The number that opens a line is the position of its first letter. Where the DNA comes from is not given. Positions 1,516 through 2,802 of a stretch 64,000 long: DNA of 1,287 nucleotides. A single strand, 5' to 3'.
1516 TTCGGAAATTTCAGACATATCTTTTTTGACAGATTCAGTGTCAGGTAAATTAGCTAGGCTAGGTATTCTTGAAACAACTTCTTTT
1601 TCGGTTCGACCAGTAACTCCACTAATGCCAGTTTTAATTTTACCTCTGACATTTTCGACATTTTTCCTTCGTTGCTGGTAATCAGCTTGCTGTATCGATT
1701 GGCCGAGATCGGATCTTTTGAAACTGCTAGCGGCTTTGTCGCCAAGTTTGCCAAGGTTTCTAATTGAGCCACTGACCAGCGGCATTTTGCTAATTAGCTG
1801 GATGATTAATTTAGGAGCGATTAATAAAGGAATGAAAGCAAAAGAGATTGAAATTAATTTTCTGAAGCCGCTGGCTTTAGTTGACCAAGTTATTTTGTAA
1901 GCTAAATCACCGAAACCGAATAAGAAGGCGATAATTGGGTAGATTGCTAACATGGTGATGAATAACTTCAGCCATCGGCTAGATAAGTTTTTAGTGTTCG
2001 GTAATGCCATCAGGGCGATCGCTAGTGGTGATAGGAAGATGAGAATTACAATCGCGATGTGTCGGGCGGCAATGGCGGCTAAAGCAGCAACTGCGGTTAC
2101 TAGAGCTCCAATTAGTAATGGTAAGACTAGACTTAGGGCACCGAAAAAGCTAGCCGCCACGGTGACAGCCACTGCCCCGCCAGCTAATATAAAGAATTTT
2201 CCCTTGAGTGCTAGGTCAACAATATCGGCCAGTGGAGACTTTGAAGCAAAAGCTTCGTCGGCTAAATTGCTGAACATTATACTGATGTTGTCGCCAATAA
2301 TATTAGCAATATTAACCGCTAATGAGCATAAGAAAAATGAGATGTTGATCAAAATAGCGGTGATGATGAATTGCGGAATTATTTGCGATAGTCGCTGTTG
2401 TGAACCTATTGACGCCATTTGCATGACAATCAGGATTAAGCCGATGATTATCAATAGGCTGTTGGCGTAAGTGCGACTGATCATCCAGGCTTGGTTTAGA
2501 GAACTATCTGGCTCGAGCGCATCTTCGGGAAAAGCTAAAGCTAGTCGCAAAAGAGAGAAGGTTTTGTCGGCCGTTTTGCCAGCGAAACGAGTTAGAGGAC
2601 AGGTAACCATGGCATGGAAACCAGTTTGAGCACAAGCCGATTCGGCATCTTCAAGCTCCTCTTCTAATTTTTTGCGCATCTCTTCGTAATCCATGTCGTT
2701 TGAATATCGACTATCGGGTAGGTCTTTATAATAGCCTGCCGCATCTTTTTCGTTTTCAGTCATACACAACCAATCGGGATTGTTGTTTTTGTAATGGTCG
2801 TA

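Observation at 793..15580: Five tandem, enlarged, mutually divergent VirB6/TrbL-like membrane proteins in one operon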

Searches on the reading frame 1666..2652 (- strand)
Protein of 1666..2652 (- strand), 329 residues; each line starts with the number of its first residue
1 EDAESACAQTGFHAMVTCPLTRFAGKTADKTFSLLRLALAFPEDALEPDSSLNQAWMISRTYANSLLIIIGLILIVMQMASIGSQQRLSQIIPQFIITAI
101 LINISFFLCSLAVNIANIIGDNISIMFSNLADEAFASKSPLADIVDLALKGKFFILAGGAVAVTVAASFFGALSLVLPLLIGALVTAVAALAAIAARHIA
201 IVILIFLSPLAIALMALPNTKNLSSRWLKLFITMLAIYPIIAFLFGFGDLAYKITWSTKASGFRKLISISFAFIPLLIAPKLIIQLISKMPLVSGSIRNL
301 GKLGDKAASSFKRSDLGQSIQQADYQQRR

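Call 28: find_homologous_proteins(query=A1, max_evalue=0.001)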
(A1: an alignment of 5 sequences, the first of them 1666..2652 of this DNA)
Query A1 (5 sequences): 8000 candidates shared short words with the query, none scored E <= 0.001.

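Call 33: search_solved_structures(query=A1, max_evalue=10, show_alignments=2)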
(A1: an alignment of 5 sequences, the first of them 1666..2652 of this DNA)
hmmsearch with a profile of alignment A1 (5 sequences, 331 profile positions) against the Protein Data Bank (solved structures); distinct sequences matched with E-value up to 10: 0.

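Call 53: search_protein_representatives(alignment_id=A1)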
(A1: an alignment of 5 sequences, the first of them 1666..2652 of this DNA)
Query: 5 sequences, 331 profile positions. Proteins with E-value up to 0.001 (for the whole library): 20706; up to 1e-10: 10447; up to 1e-30: 5856. The best 150 are listed.
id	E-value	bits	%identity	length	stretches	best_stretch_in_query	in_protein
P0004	4.4e-130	450.0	-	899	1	1-327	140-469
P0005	2.0e-125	434.7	-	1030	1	1-330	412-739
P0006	1.3e-112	392.6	-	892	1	1-331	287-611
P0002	3.0e-96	338.8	-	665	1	2-324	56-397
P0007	4.2e-90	318.6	-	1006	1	1-329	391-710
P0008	2.2e-83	296.5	-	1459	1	12-329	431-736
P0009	3.9e-83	295.7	-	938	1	5-326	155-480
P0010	2.8e-82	292.9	-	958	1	3-329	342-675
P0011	3.7e-82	292.5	-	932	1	5-327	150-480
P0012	3.5e-81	289.3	-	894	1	10-324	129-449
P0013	7.1e-81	288.3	-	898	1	10-323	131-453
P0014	1.8e-80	287.0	-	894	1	5-326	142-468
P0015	2.1e-80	286.7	-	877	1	6-314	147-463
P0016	3.7e-80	285.9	-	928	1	4-322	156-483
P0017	5.7e-80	285.3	-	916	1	12-324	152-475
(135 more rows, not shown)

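Call 57: search_solved_structures(query=A4, max_evalue=10, show_alignments=2)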
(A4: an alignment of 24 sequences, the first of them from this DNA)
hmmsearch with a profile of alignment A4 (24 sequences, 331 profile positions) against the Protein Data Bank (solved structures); distinct sequences matched with E-value up to 10: 1.
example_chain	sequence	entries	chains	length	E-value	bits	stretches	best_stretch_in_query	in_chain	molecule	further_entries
7o3v_F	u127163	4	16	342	0.043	16.1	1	169-293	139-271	TrwI protein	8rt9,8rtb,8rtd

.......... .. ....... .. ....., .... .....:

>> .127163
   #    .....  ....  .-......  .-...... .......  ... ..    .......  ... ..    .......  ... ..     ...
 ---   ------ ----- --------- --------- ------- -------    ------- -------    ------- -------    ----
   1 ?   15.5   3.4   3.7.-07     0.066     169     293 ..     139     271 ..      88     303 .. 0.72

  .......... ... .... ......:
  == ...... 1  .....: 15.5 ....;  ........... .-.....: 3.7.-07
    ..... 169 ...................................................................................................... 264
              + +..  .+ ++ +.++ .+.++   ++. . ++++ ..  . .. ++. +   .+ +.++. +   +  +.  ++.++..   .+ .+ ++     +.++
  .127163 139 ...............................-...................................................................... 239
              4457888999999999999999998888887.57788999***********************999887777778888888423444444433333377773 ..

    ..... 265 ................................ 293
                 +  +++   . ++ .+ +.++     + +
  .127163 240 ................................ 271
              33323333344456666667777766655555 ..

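Call 58: search_protein_families(library=pfam, alignment_id=A4, max_evalue=0.01)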
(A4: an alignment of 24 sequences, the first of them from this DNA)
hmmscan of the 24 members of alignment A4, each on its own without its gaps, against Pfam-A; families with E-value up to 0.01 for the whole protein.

A. member 1, seq(329 aa): 0 families

B. families by the number of members that match (of 24 scanned): 2 families
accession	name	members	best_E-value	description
PF04610.19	TrbL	11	8.6e-07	TrbL/VirB6 plasmid conjugal transfer protein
PF10325.15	7TM_GPCR_Srz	2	0.0021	Serpentine type 7TM GPCR chemoreceptor Srz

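Call 72: find_related_loci(query=A6, collection=metagenome_contigs, flank=10000)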
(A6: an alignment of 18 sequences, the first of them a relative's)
Query A6 (1168 aa) in metagenome_contigs; peptide patterns used: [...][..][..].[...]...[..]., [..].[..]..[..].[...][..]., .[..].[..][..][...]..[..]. (x = any residue, [..] = any of these).
600 stretches matched a pattern (row limit reached: there are more); 333 encode a relative of the query (tblastn E <= 1e-3); the best 80 are kept; 80 distinct loci.
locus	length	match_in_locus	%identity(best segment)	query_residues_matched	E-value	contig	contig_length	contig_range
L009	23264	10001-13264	34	1-1109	0e+0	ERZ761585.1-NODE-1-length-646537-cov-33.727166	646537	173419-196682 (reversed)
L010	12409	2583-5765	34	1-1103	3e-172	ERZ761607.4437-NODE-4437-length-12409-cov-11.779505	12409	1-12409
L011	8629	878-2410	49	1-520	1e-155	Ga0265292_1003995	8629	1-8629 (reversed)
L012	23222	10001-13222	32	1-1110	1e-148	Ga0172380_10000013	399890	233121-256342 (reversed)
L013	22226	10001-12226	39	9-781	2e-148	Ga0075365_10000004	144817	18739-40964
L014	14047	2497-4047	47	1-524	5e-148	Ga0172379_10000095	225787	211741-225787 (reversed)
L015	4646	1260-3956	33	1-955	5e-148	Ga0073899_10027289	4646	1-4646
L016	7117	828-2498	46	1-581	1e-144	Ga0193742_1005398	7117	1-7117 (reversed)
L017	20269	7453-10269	41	1-1133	7e-144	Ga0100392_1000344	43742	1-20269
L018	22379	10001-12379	33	1-872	3e-140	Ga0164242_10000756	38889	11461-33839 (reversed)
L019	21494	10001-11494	46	1-510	1e-138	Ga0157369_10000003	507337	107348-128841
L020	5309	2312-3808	49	6-515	5e-140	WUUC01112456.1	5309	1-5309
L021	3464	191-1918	44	1-579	5e-144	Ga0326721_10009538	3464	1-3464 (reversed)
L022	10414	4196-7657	30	1-1113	2e-137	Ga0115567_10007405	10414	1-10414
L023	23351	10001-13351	31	1-1073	3e-137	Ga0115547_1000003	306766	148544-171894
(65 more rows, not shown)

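Call 80: predict_structure(alignment_id=A4)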
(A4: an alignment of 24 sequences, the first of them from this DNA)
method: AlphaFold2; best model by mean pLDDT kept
length: 329 residues; sequences in the alignment: 24
mean_pLDDT: 72.4   pTM: 0.62
mean pLDDT of the five models: 72.4, 71.8, 69.2, 68.6, 67.3
residues with pLDDT >= 90: 7; 70-90: 193; 50-70: 95; < 50: 34
segments of 3 or more residues with pLDDT < 50: 1-5, 151-170, 311-315
pLDDT, mean of each block of 10 residues (from residue 1): 50 65 69 65 59 81 86 86 79 87 85 87 86 66 55 40 40 65 79 85 89 85 88 90 88 77 79 85 82 52 52 49 57
secondary structure, 60 per line:
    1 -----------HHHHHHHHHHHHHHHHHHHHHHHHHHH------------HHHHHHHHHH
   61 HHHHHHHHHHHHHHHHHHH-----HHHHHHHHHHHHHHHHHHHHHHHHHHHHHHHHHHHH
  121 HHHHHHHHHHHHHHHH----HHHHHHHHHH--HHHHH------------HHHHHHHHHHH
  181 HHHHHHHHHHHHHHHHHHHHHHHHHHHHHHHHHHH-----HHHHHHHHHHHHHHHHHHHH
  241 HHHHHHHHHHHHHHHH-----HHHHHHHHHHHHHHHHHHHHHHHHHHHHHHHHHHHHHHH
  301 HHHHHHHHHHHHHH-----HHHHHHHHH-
elements in order: H12-38 H51-79 H85-136 H141-150 H153-157 H170-215 H221-256 H262-314 H320-328

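Call 83: fold_search(model_id=the predicted structure, library=pdb)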
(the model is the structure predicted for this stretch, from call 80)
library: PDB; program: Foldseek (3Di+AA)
matches with E <= 10: 140; with E <= 0.001: 0
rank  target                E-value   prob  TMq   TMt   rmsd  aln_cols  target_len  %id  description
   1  7o3v_J                3.4e-02  0.99  0.33  0.39  12.6       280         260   16  Stalk complex structure (TrwJ/VirB5-TrwI/VirB6) from the fully-assembled R388 type IV secretion system determined by c (released 2022-06-22)
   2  8rtd_L                3.7e-02  0.98  0.29  0.34  11.6       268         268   16  Stalk-Arches-IMC structure from the fully-assembled R388 type IV secretion system determined by cryo-EM. (released 2024-06-19)
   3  7o3v_G                8.7e-02  0.97  0.32  0.38  11.9       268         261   15  Stalk complex structure (TrwJ/VirB5-TrwI/VirB6) from the fully-assembled R388 type IV secretion system determined by c (released 2022-06-22)
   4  7o3v_F                1.4e-01  0.99  0.39  0.46   9.9       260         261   15  Stalk complex structure (TrwJ/VirB5-TrwI/VirB6) from the fully-assembled R388 type IV secretion system determined by c (released 2022-06-22)
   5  8rt9_F                1.6e-01  0.84  0.27  0.31  12.8       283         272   16  Stalk complex full-length structure (TrwJ/VirB5-TrwI/VirB6) from the fully-assembled R388 type IV secretion system det (released 2024-06-19)
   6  7n6g_3P               1.1e+00  0.11  0.14  0.14  52.9       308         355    9  C1 of central pair (released 2022-05-18)
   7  3s84_A                1.2e+00  0.18  0.18  0.24  40.0       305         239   11  Dimeric apoA-IV (released 2012-05-16)
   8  8fu6_R                1.3e+00  0.07  0.14  0.13  29.8       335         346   13  GCGR-Gs complex in the presence of RAMP2 (released 2023-04-12)
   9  7o3v_H                1.4e+00  0.28  0.21  0.33  14.8       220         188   16  Stalk complex structure (TrwJ/VirB5-TrwI/VirB6) from the fully-assembled R388 type IV secretion system determined by c (released 2022-06-22)
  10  7udn_B                1.7e+00  0.10  0.16  0.18  25.9       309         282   12  Crystal structure of designed helical repeat protein RPB_PLP1_R6 in alternative conformation 2 (released 2023-03-22)
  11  4m70_H                1.7e+00  0.51  0.15  0.37  14.8        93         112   11  Crystal structure of potato Rx-CC domain in complex with RanGAP2-WPP domain (released 2013-11-13)
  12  9vsp_A                2.1e+00  0.07  0.15  0.13  21.9       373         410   13  The DCY1020-bound structure of TMEM175 (released 2025-09-17)
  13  4m70_A                2.4e+00  0.41  0.15  0.39  14.9        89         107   10  Crystal structure of potato Rx-CC domain in complex with RanGAP2-WPP domain (released 2013-11-13)
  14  8zx4_R                2.5e+00  0.07  0.16  0.17  26.8       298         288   12  LPI-bound GPR55 in complex with G13 (released 2024-11-13)
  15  6h2f_B                2.7e+00  0.05  0.13  0.13  40.8       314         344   13  Structure of the pre-pore AhlB of the tripartite alpha-pore forming toxin, AHL, from Aeromonas hydrophila. (released 2019-07-10)
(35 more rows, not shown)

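Call 92: search_protein_families(library=ncbifam, alignment_id=A4, max_evalue=0.01)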
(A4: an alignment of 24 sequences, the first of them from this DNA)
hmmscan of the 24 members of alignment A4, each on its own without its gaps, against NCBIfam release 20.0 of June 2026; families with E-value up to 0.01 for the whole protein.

A. member 1, seq(329 aa): 0 families

B. families by the number of members that match (of 24 scanned): 3 families
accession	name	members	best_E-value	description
NF045848.1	MMCAP2_0566_fam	1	7.8e-05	MMCAP2_0566 family conjugal transfer protein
NF046089.1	CD3337_EF1877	1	0.00051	CD3337/EF1877 family mobilome membrane protein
NF045889.1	ICE_Mbov_0396_TM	1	0.0023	Mbov_0396 family ICE element transmembrane protein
